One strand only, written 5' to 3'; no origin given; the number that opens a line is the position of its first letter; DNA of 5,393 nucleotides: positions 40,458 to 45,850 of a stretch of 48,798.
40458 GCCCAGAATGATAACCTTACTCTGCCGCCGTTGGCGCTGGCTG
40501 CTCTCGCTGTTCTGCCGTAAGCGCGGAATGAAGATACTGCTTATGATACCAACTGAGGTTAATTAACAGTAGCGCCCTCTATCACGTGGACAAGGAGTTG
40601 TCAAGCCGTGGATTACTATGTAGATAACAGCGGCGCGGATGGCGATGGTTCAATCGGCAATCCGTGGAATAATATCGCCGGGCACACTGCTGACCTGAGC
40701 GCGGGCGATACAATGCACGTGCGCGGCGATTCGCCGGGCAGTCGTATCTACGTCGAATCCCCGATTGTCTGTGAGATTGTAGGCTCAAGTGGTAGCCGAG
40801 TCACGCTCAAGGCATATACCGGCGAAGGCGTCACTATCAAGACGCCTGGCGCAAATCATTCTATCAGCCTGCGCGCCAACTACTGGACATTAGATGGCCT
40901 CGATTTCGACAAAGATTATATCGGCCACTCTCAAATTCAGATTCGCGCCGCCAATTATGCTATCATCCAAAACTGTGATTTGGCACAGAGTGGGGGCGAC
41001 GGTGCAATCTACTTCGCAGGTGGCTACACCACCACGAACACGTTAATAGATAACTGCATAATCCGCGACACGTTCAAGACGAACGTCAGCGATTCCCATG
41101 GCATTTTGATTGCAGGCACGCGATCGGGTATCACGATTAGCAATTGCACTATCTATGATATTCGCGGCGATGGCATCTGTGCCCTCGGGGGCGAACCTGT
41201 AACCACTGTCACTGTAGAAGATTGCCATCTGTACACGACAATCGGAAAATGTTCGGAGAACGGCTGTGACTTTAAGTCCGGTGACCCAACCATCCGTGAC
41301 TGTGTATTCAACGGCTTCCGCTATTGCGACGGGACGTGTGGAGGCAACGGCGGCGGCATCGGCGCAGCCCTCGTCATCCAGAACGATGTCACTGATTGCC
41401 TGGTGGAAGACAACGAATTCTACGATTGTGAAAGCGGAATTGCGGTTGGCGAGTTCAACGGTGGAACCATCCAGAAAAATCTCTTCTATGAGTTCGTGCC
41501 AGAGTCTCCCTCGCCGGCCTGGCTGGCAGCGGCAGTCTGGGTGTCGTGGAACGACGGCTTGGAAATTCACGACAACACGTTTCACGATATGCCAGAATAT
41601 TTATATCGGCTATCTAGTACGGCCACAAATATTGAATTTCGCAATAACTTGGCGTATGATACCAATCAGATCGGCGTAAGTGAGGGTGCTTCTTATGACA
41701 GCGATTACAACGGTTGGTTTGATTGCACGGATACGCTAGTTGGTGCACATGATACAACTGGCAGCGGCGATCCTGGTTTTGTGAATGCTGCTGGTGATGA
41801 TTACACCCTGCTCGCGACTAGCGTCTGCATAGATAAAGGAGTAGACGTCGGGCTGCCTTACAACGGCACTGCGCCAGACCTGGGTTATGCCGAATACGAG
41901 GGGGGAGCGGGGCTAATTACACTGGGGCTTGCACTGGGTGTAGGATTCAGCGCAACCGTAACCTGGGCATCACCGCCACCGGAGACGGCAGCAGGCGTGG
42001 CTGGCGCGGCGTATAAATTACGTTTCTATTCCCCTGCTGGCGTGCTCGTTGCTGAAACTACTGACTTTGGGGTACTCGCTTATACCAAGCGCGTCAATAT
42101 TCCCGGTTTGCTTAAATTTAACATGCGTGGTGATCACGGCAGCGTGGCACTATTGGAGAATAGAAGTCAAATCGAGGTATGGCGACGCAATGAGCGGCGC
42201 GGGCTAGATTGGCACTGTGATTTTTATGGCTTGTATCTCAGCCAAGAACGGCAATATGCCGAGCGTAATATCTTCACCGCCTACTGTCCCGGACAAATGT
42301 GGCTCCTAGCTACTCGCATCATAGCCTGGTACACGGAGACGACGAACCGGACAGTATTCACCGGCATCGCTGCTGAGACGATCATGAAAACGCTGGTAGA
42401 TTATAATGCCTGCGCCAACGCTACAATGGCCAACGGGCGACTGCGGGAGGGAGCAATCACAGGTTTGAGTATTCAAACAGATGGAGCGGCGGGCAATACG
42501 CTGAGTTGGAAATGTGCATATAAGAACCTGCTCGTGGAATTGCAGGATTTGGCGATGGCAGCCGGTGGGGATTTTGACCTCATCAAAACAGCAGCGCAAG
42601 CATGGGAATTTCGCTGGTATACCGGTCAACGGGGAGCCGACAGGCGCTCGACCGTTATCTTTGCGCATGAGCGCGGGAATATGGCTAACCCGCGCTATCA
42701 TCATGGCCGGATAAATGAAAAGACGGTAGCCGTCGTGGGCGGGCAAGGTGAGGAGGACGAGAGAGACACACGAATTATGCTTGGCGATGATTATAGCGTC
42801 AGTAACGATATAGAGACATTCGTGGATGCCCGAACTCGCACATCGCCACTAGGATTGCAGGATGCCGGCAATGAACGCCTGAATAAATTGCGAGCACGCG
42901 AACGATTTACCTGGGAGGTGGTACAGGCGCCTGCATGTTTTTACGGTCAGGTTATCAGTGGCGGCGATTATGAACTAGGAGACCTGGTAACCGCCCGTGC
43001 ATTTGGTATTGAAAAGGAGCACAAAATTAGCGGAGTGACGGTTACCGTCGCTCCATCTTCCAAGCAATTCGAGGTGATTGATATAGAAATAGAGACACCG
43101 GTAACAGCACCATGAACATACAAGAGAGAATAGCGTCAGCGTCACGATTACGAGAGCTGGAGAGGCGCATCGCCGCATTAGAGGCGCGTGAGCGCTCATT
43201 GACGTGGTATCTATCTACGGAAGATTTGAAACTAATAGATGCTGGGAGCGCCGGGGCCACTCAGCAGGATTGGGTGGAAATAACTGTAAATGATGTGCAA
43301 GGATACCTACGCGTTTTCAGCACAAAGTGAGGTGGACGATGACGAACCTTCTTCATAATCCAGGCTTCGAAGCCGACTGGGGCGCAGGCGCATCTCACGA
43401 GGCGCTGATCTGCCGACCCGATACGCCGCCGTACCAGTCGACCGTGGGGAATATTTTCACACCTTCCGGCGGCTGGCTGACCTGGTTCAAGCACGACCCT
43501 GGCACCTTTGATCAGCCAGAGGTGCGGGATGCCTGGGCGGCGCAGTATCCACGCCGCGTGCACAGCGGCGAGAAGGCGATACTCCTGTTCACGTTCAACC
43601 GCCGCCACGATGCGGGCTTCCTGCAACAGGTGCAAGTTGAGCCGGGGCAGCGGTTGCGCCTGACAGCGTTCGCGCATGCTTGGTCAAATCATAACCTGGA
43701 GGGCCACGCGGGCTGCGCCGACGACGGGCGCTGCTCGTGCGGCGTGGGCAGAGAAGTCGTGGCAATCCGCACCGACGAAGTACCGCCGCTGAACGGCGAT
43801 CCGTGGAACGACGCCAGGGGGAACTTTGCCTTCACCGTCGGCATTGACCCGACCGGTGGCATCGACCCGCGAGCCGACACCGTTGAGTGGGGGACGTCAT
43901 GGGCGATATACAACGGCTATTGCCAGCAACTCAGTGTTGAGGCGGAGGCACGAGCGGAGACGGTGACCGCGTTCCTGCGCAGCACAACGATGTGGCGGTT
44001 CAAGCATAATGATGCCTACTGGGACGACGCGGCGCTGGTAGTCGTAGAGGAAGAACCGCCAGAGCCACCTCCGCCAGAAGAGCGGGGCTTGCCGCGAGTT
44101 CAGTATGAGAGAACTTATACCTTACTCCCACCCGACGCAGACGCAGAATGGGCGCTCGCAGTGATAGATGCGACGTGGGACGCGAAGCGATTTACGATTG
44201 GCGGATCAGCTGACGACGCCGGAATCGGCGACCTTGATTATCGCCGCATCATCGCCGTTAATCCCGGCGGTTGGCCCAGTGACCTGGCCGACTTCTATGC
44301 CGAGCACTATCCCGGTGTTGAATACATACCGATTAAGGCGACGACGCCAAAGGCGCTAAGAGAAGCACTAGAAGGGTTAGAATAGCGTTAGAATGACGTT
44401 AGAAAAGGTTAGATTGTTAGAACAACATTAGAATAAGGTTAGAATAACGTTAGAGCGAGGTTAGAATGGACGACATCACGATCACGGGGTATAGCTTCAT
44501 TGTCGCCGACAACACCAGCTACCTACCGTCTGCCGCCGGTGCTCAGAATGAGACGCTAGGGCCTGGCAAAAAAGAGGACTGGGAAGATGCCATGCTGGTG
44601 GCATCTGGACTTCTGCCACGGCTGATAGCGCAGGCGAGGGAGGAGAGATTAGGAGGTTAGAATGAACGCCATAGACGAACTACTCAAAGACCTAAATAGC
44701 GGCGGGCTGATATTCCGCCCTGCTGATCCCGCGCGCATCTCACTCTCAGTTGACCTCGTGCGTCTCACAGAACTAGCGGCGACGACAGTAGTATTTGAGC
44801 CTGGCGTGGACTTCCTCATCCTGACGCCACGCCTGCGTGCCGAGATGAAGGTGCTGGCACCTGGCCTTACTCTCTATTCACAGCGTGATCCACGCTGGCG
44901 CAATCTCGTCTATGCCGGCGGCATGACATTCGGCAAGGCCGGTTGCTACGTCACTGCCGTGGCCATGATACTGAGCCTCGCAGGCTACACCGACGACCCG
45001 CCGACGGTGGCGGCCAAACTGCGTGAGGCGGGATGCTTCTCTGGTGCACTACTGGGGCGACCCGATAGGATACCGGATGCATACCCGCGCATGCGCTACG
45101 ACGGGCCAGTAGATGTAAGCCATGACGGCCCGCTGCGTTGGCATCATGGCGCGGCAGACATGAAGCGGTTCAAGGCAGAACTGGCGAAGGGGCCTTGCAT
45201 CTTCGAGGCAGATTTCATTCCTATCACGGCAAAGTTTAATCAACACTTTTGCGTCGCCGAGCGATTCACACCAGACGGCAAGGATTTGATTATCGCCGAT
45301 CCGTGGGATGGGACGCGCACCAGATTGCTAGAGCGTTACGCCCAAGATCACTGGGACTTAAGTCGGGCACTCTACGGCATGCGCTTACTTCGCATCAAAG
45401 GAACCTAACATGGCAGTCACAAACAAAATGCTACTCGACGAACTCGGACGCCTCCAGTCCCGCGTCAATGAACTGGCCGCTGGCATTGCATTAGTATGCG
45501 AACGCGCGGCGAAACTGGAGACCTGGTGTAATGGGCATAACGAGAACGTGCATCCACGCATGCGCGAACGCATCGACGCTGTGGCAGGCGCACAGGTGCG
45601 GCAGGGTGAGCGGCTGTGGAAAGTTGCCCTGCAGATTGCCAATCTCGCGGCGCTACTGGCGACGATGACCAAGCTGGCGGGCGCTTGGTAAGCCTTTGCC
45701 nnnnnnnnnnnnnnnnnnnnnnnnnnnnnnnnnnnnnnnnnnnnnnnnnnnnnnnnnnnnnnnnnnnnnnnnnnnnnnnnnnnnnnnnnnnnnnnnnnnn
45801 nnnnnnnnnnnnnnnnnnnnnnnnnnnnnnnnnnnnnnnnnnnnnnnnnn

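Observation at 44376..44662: Nine GTTAGAA heptamers at 11-bp spacing fill the gap in front of the lysis cassette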

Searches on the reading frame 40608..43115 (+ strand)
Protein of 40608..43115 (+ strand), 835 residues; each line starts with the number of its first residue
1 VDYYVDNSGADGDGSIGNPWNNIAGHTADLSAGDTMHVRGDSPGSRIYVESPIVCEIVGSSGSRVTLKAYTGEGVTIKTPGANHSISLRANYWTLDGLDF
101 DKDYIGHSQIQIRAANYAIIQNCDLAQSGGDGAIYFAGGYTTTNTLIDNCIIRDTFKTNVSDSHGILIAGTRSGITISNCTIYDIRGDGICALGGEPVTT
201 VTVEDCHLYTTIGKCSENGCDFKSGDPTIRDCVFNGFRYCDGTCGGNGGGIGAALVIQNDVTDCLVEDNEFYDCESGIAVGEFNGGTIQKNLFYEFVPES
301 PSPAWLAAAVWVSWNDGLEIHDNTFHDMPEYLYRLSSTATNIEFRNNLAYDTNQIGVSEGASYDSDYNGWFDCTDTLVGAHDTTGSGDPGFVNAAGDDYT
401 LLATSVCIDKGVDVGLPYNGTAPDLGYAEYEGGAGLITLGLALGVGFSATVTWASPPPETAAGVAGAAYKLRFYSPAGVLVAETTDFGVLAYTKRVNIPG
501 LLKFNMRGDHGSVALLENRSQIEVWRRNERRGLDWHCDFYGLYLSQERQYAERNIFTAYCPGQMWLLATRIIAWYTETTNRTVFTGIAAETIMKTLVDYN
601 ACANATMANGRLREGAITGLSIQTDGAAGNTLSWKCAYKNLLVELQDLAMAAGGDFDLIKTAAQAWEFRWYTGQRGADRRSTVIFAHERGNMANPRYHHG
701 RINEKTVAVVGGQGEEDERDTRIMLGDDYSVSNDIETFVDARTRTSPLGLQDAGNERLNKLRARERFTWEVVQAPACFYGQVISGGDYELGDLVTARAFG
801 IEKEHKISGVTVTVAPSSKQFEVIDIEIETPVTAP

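Call 7: search_protein_families(library=pfam, proteins=[window:40608-43115:+], max_evalue=0.01)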
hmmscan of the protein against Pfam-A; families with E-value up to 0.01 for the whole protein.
window:40608-43115:+ (835 aa): 3 families
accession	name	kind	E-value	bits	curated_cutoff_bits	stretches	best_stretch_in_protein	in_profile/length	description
PF14594.13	Sipho_Gp37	-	1.3e-29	103.8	26.2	1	471-820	2-363/370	Siphovirus ReqiPepy6 Gp37-like protein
PF13229.12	Beta_helix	-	6.1e-20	71.9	25.9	1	255-358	26-119/158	Right handed beta helix region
PF05048.19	NosD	-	2.7e-05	24.2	23.6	2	259-359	22-110/212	Periplasmic copper-binding protein (NosD)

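Call 8: search_protein_families(library=phrogs, proteins=[window:40608-43115:+], max_evalue=0.01)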
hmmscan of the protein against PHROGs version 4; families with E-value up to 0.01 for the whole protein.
window:40608-43115:+ (835 aa): 1 family
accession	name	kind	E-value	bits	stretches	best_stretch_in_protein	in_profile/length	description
phrog_538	-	tail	3.9e-29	102.8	1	566-819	118-367/684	minor tail protein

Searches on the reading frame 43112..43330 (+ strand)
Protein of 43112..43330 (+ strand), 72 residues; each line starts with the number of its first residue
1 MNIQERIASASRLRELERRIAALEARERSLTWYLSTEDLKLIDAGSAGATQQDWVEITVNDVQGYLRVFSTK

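Call 7: search_protein_families(library=pfam, proteins=[window:43112-43330:+], max_evalue=0.01)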
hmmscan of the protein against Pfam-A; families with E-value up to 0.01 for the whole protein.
window:43112-43330:+ (72 aa): 1 family
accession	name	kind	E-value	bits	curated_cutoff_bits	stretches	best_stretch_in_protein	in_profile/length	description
PF23991.1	DUF7310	-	0.0096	16.8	40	0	8-34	34-60/83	Coiled-coil region of unknown function (DUF7310)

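Call 8: search_protein_families(library=phrogs, proteins=[window:43112-43330:+], max_evalue=0.01)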
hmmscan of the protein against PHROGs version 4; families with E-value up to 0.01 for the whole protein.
window:43112-43330:+ (72 aa): 0 families

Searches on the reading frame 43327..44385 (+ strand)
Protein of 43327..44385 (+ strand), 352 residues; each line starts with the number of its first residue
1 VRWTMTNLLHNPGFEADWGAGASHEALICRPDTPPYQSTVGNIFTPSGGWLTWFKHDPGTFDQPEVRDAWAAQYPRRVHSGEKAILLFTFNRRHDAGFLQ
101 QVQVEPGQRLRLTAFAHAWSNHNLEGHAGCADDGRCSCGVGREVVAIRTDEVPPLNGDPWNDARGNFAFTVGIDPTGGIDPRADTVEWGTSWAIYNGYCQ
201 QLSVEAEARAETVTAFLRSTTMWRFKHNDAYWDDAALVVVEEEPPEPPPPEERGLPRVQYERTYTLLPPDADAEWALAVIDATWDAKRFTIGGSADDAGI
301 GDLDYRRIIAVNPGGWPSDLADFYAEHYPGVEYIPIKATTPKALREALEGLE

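Call 7: search_protein_families(library=pfam, proteins=[window:43327-44385:+], max_evalue=0.01)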
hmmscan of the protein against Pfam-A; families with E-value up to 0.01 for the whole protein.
window:43327-44385:+ (352 aa): 0 families

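Call 8: search_protein_families(library=phrogs, proteins=[window:43327-44385:+], max_evalue=0.01)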
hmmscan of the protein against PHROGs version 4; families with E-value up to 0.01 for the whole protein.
window:43327-44385:+ (352 aa): 0 families

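Call 11: find_related_loci(query=window:43327-44385:+, collection=viral_contigs, flank=5000)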
Query window:43327-44385:+ (352 aa) in viral_contigs; peptide patterns used: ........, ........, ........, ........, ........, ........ (x = any residue, [..] = any of these).
35 stretches matched a pattern, but none encodes a relative of the query by tblastn (E <= 1e-3).

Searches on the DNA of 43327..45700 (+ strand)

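Call 9: search_dna_similar(query=window:43327-45700:+, collection=phages, mode=distant)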
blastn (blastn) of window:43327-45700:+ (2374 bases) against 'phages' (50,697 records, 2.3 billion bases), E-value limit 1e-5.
No match.

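Call 50: search_rna_families(source=window, start=44200, end=44800, threshold=evalue, max_evalue=10)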
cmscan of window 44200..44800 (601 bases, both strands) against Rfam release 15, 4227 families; matches with E-value up to 10: 3.
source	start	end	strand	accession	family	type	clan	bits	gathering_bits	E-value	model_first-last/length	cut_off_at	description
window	44396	44450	+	RF00179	GAIT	Cis-reg;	-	23.4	37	0.065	1-71/71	no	GAIT element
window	44209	44275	-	RF01059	mir-598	Gene; miRNA;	-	15.7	69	2.8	1-80/80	no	mir-598 microRNA precursor family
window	44393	44456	+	RF03123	gCoV-3UTR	Cis-reg;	CL00117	11.3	175.8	3.6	1-275/275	no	Gammacoronavirus 3'UTR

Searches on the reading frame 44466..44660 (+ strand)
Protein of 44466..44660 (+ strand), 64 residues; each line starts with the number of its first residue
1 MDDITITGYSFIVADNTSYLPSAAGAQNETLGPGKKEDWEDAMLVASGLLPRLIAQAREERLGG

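Call 7: search_protein_families(library=pfam, proteins=[window:44466-44660:+], max_evalue=0.01)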
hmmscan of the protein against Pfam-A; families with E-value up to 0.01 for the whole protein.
window:44466-44660:+ (64 aa): 0 families

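Call 8: search_protein_families(library=phrogs, proteins=[window:44466-44660:+], max_evalue=0.01)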
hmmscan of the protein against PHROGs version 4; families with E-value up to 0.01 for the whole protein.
window:44466-44660:+ (64 aa): 0 families

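Call 65: search_protein_representatives(protein=window:44466-44660:+)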
Query: 64 residues. Proteins with E-value up to 0.001 (for the whole library): 7; up to 1e-10: 2; up to 1e-30: 1. The best 7 are listed.
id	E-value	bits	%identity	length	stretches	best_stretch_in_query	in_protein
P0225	1.2e-34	132.3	100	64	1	1-64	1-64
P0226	1.5e-11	59.8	66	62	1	5-62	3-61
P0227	5.8e-10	54.8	45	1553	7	23-49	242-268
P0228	4.0e-07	45.9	63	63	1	4-46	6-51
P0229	1.9e-04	37.5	33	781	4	13-51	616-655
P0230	3.0e-04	36.9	38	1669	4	5-44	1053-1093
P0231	5.0e-04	36.2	36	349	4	18-59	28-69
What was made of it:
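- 44466..44660 (+): Small 64-aa gene, real and of unknown function. It appears to be a cassette inserted between two copies of the junction unit. Homologs at 66% and 63% identity (call 65).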

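Call 67: find_encoding_contigs(protein=P0226, flank=5000, max_places=3)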
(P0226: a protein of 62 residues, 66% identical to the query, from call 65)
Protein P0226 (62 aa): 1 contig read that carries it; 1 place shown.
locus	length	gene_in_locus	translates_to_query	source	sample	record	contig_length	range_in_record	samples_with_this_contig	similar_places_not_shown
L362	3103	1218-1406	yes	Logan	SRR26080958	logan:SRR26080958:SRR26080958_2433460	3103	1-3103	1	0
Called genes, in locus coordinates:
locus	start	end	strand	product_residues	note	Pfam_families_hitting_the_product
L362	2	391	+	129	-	?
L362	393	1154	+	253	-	-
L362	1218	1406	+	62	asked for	-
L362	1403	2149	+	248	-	PF01510:Amidase_2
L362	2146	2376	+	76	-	-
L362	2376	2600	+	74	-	-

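Call 69: find_encoding_contigs(protein=P0228, flank=5000, max_places=3)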
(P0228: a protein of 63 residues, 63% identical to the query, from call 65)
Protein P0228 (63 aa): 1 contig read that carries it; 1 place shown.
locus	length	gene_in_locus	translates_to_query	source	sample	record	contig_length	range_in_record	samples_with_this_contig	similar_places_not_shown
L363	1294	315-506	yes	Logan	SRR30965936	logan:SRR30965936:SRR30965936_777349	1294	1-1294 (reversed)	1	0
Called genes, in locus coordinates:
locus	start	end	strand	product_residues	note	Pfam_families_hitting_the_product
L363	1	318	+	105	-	?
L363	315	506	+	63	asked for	-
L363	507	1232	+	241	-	PF01551:Peptidase_M23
